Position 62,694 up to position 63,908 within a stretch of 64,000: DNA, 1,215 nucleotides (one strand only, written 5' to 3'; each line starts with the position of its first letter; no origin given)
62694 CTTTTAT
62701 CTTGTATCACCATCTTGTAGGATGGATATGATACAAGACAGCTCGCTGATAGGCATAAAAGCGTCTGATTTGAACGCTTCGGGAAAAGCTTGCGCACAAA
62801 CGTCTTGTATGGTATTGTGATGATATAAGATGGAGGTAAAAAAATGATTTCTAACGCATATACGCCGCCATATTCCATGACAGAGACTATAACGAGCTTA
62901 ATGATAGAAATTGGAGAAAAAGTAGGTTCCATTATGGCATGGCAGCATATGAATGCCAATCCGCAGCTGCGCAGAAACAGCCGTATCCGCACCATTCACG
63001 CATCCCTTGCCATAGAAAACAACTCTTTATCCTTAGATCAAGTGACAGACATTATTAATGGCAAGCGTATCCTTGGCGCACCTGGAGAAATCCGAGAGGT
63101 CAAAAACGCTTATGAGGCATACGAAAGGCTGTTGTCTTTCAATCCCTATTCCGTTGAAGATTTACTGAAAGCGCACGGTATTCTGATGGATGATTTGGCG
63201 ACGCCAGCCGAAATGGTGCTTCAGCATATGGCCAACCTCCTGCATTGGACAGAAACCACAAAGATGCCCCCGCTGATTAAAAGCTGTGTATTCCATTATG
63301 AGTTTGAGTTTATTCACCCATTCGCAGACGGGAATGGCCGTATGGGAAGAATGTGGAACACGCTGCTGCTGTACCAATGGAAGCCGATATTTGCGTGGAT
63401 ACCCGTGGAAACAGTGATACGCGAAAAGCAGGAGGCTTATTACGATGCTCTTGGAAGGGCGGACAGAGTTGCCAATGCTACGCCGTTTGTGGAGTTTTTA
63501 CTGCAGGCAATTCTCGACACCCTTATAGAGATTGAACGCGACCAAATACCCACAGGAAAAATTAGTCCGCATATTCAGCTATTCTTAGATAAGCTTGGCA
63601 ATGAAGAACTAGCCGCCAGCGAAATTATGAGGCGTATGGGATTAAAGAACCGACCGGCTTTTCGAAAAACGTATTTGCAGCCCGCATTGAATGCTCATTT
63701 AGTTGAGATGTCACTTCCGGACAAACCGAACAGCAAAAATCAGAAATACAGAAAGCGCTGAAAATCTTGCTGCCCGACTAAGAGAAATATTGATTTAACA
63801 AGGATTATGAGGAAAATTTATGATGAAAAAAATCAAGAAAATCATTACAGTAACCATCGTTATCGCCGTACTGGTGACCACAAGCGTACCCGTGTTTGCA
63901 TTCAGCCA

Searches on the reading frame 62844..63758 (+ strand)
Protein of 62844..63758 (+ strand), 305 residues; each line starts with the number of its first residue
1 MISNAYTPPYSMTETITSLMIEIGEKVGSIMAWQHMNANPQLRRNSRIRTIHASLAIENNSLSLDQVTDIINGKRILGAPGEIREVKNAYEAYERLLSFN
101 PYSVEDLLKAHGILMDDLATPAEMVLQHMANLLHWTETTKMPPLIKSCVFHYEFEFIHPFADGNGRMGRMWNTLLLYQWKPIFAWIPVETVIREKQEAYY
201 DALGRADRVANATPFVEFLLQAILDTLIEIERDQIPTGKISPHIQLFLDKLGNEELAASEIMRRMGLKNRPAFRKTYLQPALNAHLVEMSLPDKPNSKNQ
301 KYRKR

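Call 7: search_protein_families(library=pfam, proteins=[window:62844-63758:+], max_evalue=0.1)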
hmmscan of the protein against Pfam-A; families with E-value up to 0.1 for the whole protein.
window:62844-63758:+ (305 aa): 2 families
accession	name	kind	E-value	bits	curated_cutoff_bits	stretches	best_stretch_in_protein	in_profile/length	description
PF21247.3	Fic-like_C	-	3.8e-22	78.4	27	1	244-303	3-62/64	Filamentation induced by cAMP protein Fic-like, C-terminal domain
PF02661.23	Fic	-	1.3e-15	58.4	24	1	119-176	36-93/93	Fic/DOC family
